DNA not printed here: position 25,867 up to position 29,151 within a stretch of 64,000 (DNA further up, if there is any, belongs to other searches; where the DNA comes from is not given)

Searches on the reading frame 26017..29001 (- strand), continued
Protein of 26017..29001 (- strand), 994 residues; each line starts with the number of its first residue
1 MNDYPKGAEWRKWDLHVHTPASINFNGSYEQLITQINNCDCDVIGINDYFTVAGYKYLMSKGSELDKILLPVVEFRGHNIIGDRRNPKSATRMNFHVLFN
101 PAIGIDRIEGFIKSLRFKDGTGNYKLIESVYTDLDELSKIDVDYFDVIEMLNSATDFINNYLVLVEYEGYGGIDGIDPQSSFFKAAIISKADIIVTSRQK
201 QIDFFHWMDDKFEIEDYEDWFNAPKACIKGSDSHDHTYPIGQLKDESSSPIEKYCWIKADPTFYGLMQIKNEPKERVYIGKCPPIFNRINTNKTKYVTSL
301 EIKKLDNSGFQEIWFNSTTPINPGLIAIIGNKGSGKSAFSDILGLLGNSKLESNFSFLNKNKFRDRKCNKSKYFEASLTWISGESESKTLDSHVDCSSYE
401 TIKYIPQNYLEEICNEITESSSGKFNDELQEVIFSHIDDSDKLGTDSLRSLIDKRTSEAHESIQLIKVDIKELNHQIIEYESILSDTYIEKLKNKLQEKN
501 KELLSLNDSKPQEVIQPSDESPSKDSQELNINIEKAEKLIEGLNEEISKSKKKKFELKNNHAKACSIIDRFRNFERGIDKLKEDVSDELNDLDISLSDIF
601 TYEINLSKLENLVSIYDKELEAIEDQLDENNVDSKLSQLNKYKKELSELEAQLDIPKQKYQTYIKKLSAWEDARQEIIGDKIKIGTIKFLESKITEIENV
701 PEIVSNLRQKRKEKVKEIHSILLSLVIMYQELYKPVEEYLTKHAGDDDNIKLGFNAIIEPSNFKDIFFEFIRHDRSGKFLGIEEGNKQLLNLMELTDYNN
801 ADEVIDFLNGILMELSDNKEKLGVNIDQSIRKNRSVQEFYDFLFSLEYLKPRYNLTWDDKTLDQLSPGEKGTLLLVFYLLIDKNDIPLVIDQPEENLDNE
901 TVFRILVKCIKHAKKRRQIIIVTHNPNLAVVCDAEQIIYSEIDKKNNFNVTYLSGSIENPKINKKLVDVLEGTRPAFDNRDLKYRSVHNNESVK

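Call 46: search_protein_families(library=padloc, alignment_id=A2, max_evalue=0.00001)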
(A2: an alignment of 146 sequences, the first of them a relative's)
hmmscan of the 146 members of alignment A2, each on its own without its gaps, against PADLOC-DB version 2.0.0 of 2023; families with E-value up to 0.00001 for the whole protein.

A. member 1, L006:7146-7430:+ (94 aa): 0 families

B. families by the number of members that match (of 146 scanned): 483 families (the first 25 are shown)
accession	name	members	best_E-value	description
PDLC03134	Specificity_I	5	2.4e-50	Type I specificity subunit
PDLC03087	Specificity_I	5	1.1e-34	Type I specificity subunit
PDLC03148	Specificity_I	5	5.2e-29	Type I specificity subunit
PDLC03090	Specificity_I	4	4.8e-145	Type I specificity subunit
PDLC03648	REase_III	4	1.1e-107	Type III restriction enzyme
PDLC03105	Specificity_I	4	2.3e-107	Type I specificity subunit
PDLC03072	Specificity_I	4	1.7e-105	Type I specificity subunit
PDLC03086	Specificity_I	4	6.1e-99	Type I specificity subunit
PDLC03168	Specificity_I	4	4.7e-89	Type I specificity subunit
PDLC03649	REase_III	4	5.6e-89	Type III restriction enzyme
PDLC03089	Specificity_I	4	6.1e-88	Type I specificity subunit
PDLC03073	Specificity_I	4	3.6e-81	Type I specificity subunit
PDLC03099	Specificity_I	4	3.3e-80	Type I specificity subunit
PDLC03068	Specificity_I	4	8.6e-63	Type I specificity subunit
PDLC03092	Specificity_I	4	2.2e-59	Type I specificity subunit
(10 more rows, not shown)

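Call 55: search_dna_similar(query=window:26017-29001:-, collection=plasmids, mode=protein, max_evalue=1e-20, max_rows=25)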
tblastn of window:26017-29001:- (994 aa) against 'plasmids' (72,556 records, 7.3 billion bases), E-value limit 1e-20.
Records with a match: 330; places in all: 333; records where one place covers at least 80% of the query: 24.
Best place of each record, by identity: <60% 330.
By first word of the organism name: Klebsiella 183; Escherichia 29; Sinorhizobium 17; Enterobacter 17; Agrobacterium 12; Staphylococcus 9; Raoultella 6; Ralstonia 5; Rhizobium 4; Burkholderia 4; and 28 more.
By predicted mobility (MOB-suite, as given by PLSDB): conjugative 241; non-mobilizable 59; mobilizable 30.
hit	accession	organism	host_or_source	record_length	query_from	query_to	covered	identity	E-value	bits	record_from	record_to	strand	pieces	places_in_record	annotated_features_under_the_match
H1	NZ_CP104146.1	Rhizobium sullae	Sulla coronaria,cell culture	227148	17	994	98%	38.3%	0e+0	669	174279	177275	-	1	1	TrlF family AAA-like ATPase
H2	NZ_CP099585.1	Burkholderia glumae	Oryza sativa,rice panicle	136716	4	986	99%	36.3%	0e+0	604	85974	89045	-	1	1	TrlF family AAA-like ATPase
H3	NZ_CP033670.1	Burkholderia glumae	bacterial cell,diseased rice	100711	4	986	99%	36.3%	0e+0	604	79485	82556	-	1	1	TrlF family AAA-like ATPase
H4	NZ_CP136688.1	Sulfitobacter sp. LC.270.F.C4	Macrocystis pyrifera gametophyte,Whole ...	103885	3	985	99%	33.2%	3e-137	464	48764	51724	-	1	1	TrlF family AAA-like ATPase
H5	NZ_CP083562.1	Sulfitobacter sp. S223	-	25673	6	985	99%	33.1%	4e-126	431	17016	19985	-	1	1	TrlF family AAA-like ATPase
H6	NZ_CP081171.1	Phaeobacter inhibens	-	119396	7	985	98%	32.9%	2e-136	461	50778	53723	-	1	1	TrlF family AAA-like ATPase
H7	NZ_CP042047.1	Staphylococcus aureus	retail beef liver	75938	4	984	99%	31.8%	2e-111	388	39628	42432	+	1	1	TrlF family AAA-like ATPase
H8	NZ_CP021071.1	Mesorhizobium sp. WSM1497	Biserrula pelecinus L.,cell ...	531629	6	985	99%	31.8%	2e-109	424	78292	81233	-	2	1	none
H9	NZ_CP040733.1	Staphylococcus hominis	Homo sapiens,bacterial colony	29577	6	984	98%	31.4%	1e-114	397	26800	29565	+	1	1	TrlF family AAA-like ATPase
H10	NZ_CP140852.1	Rhizobium beringeri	Trifolium pratense,whole organism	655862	29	985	96%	32.1%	7e-119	409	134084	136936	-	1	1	TrlF family AAA-like ATPase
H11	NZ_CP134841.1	Staphylococcus epidermidis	Homo sapiens,skin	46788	6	984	98%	30.9%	2e-111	387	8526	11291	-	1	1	TrlF family AAA-like ATPase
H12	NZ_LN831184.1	Vibrio cholerae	New Delhi seepage water sample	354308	48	984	94%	32.2%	5e-128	436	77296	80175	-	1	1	TrlF family AAA-like ATPase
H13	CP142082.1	Xanthomonas campestris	Corchorus olitorius,cell culture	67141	1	984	99%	30.1%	2e-140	473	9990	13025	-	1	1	hypothetical protein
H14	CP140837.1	Rhizobium beringeri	Trifolium pratense,whole organism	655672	29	985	90%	33.0%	2e-53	422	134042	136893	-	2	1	hypothetical protein (x2)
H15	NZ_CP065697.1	Delftia acidovorans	-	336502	6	984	98%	28.7%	3e-126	431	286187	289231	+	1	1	TrlF family AAA-like ATPase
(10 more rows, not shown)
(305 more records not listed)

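Call 57: get_annotated_region(hit=H7, flank=5000)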
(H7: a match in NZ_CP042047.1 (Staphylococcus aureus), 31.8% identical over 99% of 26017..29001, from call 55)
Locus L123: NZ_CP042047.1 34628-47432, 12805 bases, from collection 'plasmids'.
description: Staphylococcus aureus strain B2-7A plasmid pSALNBL75, complete sequence
organism: Staphylococcus aureus (NCBI taxid 1280)
taxonomy: Bacteria; Bacillota; Bacilli; Bacillales; Staphylococcaceae; Staphylococcus; Staphylococcus aureus
host: -; source: retail beef liver; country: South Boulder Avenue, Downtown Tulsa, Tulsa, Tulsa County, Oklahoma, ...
typing (MOB-suite, as given by PLSDB): conjugative; replicon rep_cluster_1017,rep_cluster_765; relaxase MOBP; mating-pair formation MPF_T
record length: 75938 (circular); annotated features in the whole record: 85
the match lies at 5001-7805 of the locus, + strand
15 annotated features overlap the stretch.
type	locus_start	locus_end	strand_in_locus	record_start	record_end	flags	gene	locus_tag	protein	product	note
CDS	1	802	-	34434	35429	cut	-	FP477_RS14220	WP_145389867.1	replication initiator protein A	-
CDS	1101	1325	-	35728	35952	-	-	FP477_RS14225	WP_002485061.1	hypothetical protein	-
CDS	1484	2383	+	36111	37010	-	-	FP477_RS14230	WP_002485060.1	ParA family protein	-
CDS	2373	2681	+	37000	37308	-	-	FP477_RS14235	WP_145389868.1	hypothetical protein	-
CDS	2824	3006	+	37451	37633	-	-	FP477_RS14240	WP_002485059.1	hypothetical protein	-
CDS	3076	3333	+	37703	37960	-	-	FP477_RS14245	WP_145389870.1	hypothetical protein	-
CDS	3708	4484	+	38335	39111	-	-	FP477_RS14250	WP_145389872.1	hypothetical protein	-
CDS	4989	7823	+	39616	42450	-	-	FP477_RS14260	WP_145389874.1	TrlF family AAA-like ATPase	-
CDS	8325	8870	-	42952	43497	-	-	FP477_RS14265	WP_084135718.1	TetR/AcrR family transcriptional regulator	GO:0006355 - regulation of DNA-templated transcription [Evidence IEA]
CDS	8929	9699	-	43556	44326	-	-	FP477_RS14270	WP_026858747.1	DNA alkylation repair protein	-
CDS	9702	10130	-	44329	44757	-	-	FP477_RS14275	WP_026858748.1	VOC family protein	-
CDS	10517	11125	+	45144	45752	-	-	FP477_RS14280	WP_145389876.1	recombinase family protein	GO:0006310 - DNA recombination [Evidence IEA]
CDS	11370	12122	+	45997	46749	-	-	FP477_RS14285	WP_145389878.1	SDR family oxidoreductase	-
CDS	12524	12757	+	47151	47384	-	-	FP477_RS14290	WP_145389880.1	hypothetical protein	-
CDS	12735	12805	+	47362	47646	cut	-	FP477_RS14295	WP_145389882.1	hypothetical protein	-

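Call 58: get_annotated_region(hit=H12, flank=5000)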
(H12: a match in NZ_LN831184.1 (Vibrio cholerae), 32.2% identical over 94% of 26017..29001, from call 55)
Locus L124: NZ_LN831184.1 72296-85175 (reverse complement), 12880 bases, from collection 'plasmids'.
description: Vibrio cholerae isolate V. cholerae 116-14 plasmid pNDM-116-14, complete sequence
organism: Vibrio cholerae (NCBI taxid 666)
taxonomy: Bacteria; Pseudomonadota; Gammaproteobacteria; Vibrionales; Vibrionaceae; Vibrio; Vibrio cholerae
host: -; source: New Delhi seepage water sample; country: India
typing (MOB-suite, as given by PLSDB): mobilizable; replicon IncC,rep_cluster_2294; relaxase MOBH
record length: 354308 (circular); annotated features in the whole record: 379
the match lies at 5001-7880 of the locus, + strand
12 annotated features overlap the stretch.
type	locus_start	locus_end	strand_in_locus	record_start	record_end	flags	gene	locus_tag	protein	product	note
CDS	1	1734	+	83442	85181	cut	-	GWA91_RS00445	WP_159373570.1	hypothetical protein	-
CDS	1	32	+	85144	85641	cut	-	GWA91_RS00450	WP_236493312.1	tyrosine-type recombinase/integrase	-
CDS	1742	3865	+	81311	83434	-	-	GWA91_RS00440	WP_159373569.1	hypothetical protein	-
CDS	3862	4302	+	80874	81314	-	-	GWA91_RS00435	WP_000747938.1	hypothetical protein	-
CDS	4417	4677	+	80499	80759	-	-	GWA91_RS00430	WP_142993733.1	hypothetical protein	-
CDS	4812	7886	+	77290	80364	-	-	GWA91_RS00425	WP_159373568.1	TrlF family AAA-like ATPase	-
CDS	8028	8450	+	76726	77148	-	-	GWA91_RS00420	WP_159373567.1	hypothetical protein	-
CDS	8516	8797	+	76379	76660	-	-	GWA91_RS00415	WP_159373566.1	transposase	-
CDS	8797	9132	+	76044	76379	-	tnpB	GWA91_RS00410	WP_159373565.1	IS66 family insertion sequence element accessory protein TnpB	-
CDS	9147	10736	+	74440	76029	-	-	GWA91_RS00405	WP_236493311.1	IS66 family transposase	-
CDS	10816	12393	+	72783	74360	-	-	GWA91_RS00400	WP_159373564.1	hypothetical protein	-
CDS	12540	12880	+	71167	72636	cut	-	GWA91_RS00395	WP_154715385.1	tetratricopeptide repeat protein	-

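Call 59: get_annotated_region(hit=H2, flank=5000)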
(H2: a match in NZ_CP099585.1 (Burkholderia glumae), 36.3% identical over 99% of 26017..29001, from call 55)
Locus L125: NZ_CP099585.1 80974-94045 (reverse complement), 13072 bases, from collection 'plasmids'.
description: Burkholderia glumae strain GR20004 plasmid unnamed2, complete sequence
organism: Burkholderia glumae (NCBI taxid 337)
taxonomy: Bacteria; Pseudomonadota; Betaproteobacteria; Burkholderiales; Burkholderiaceae; Burkholderia; Burkholderia glumae
host: -; source: Oryza sativa,rice panicle; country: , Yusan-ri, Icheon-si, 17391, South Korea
typing (MOB-suite, as given by PLSDB): conjugative; replicon rep_cluster_1509; relaxase MOBF; mating-pair formation MPF_F
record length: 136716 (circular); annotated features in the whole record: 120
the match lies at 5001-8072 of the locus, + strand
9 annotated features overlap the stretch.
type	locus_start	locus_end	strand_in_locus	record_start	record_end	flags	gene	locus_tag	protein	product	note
CDS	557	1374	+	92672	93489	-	-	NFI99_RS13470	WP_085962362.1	IS5-like element ISBugl2 family transposase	-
CDS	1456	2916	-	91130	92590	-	-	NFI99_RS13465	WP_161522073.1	ISNCY family transposase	-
CDS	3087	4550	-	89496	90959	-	-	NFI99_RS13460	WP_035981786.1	ISNCY family transposase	-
CDS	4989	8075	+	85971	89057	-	-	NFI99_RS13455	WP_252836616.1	TrlF family AAA-like ATPase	-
CDS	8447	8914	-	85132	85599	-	-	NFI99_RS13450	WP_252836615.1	hypothetical protein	-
CDS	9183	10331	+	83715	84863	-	-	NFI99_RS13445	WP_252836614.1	DUF3560 domain-containing protein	-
CDS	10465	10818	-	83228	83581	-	-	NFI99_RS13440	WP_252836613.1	Fis family transcriptional regulator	-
CDS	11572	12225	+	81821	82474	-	-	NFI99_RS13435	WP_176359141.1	DNA methyltransferase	-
CDS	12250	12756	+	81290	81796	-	-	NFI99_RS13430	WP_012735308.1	hypothetical protein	-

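Call 60: predict_structure(alignment_id=A1)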
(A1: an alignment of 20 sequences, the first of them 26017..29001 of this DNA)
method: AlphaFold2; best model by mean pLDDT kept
length: 994 residues; sequences in the alignment: 20
mean_pLDDT: 83.8   pTM: 0.66
mean pLDDT of the five models: 83.8, 83.1, 82.2, 80.2, 79.6
residues with pLDDT >= 90: 309; 70-90: 571; 50-70: 102; < 50: 12
segments of 3 or more residues with pLDDT < 50: 520-522, 988-994
pLDDT, mean of each block of 10 residues (from residue 1): 73 94 90 93 93 94 86 85 60 88 93 91 91 87 91 89 84 61 71 90 88 82 88 90 88 92 87 88 89 93 84 86 92 88 94 87 76 93 93 89 91 74 80 85 85 89 92 91 76 85 83 66 60 79 81 82 84 83 83 81 85 89 84 82 77 66 78 85 85 84 90 95 92 82 67 87 88 72 81 91 93 77 73 88 93 84 81 86 89 67 76 89 83 89 88 86 85 67 53 39
secondary structure, 60 per line:
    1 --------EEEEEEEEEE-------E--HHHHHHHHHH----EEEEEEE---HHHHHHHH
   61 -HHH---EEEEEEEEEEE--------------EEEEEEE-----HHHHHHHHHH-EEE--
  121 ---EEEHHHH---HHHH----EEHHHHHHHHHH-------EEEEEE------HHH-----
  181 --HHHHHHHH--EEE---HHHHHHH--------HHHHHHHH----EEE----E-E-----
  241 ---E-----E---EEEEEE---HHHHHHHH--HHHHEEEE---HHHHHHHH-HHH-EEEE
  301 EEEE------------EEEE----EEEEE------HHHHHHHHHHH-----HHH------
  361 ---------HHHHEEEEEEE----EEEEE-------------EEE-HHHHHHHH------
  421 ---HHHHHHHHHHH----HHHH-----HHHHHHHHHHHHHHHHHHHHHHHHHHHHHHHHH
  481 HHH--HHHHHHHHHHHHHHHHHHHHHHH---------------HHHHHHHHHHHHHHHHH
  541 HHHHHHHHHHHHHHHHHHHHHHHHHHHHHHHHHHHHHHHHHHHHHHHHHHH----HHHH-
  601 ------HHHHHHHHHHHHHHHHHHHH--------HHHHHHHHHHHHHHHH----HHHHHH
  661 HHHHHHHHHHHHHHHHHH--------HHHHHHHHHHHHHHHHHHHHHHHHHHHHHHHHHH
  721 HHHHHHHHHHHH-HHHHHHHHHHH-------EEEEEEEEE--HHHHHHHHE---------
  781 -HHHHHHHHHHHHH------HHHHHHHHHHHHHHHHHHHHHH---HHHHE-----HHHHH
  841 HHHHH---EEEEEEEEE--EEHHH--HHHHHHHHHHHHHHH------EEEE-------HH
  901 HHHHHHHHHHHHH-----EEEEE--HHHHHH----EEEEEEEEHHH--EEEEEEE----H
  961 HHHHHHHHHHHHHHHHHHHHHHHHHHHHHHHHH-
elements in order (helices of 4 or more, strands of 3 or more residues): E9-18 H29-38 E43-49 H53-60 E68-78 E93-99 H105-114 E116-118 E124-126 H127-130 H134-137 H144-153 E161-166 H183-190 E193-195 H199-205 H214-221 E226-228 E254-259 H263-270 H273-276 E277-280 H284-291 E297-304 E317-320 E325-329 H336-346 H370-373 E374-380 E385-389 E403-405 H407-414 H424-434 H439-442 H448-483 H486-508 H524-591 H596-599 H607-626 H635-650 H655-678 H687-732 H734-744 E752-760 H763-770 H782-794 H801-822 H826-829 H836-845 E849-857 H867-881 E888-891 H899-913 E919-923 H926-931 E936-943 E949-955 H960-993

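Call 63: fold_search(model_id=the predicted structure, library=pdb)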
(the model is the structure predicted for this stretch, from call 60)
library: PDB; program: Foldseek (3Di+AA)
matches with E <= 10: 791; with E <= 0.001: 52
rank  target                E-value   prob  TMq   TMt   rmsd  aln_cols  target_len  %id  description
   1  7nyw_A                2.2e-09  1.00  0.20  0.27  24.4       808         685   12  Cryo-EM structure of the MukBEF-MatP-DNA head module (released 2021-07-07)
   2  7zr1_C                5.3e-09  1.00  0.17  0.21  77.5       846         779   13  Chaetomium thermophilum Mre11-Rad50-Nbs1 complex bound to ATPyS (composite structure) (released 2023-01-11)
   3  9qxx_B                7.5e-09  1.00  0.18  0.22  37.2       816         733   11  JetABC DNA loaded state dimer (released 2025-10-01)
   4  9qxt_A                1.2e-08  1.00  0.18  0.22  37.0       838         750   12  E. coli JetABC dimer in the DNA boarding-holding state (released 2025-10-01)
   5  9qxu_B                1.7e-08  1.00  0.15  0.20  39.4       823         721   11  JetABC DNA loaded state monomer (open) (released 2025-10-01)
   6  7nyw_B                2.2e-08  1.00  0.19  0.21  38.7       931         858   11  Cryo-EM structure of the MukBEF-MatP-DNA head module (released 2021-07-07)
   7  9qxx_A                1.6e-07  1.00  0.18  0.22  37.1       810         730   12  JetABC DNA loaded state dimer (released 2025-10-01)
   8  7zr1_D                2.2e-07  1.00  0.15  0.19  77.0       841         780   14  Chaetomium thermophilum Mre11-Rad50-Nbs1 complex bound to ATPyS (composite structure) (released 2023-01-11)
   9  9qxu_A                3.2e-07  1.00  0.18  0.23  40.1       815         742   12  JetABC DNA loaded state monomer (open) (released 2025-10-01)
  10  9f5w_B                5.9e-07  1.00  0.18  0.30  28.7       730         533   13  Human condensin II - M18BP1 complex (released 2025-07-02)
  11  8as8_A                5.9e-07  1.00  0.17  0.25  22.2       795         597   11  E. coli Wadjet JetABC monomer (released 2022-12-14)
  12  8q72_A                7.5e-07  1.00  0.19  0.23  39.3       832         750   12  E. coli plasmid-borne JetABCD(E248A) core in a cleavage-competent state (released 2024-01-31)
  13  8dk2_D                1.4e-06  1.00  0.18  0.23  37.9       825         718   11  CryoEM structure of Pseudomonas aeruginosa PA14 JetABC in an unclamped state trapped in ATP dependent dimeric form (released 2022-10-05)
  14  9a6c_A                1.9e-06  1.00  0.21  0.31  16.7       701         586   11  Integrative model of YYDD-YYDB by crosslinking MS and deep learning (released 2024-09-18)
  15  8dk2_C                5.0e-06  1.00  0.17  0.22  38.5       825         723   12  CryoEM structure of Pseudomonas aeruginosa PA14 JetABC in an unclamped state trapped in ATP dependent dimeric form (released 2022-10-05)
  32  7ug9                  2.5e-04  1.00  0.15  0.59   5.4       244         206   14  Crystal structure of RNase AM PHP domain (released 2022-08-31)
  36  3o0f                  3.0e-04  1.00  0.14  0.41  11.9       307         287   14  Crystal structure of a putative metal-dependent phosphoesterase (BAD_1165) from bifidobacterium adolescentis atcc 15703  (released 2010-08-25)
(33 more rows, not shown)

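Call 75: search_protein_representatives(protein=window:26017-29001:-)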
Query: 994 residues. Proteins with E-value up to 0.001 (for the whole library): 7385; up to 1e-10: 4862; up to 1e-30: 1562. The best 150 are listed.
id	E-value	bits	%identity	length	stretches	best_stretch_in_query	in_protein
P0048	0.0e+00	2223.5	100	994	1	1-994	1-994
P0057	1.7e-234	797.6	43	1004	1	1-984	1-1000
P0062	6.1e-233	792.5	43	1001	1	1-985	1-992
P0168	2.9e-219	747.2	41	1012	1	3-984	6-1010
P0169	3.9e-219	746.8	42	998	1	1-984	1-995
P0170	8.6e-219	745.6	41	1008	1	4-985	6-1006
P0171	6.2e-210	716.3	43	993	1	4-985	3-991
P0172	1.8e-202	691.6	42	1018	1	1-985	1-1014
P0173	2.9e-201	687.6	39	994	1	6-988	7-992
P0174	6.8e-201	686.4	39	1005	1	3-985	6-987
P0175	5.1e-198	676.9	39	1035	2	145-984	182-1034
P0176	8.3e-198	676.2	44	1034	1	3-986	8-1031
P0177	6.6e-195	666.6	40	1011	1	4-984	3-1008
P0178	2.3e-192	658.2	38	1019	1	2-986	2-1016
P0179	1.2e-191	655.8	40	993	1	3-984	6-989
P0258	8.0e-165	567.0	39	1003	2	252-985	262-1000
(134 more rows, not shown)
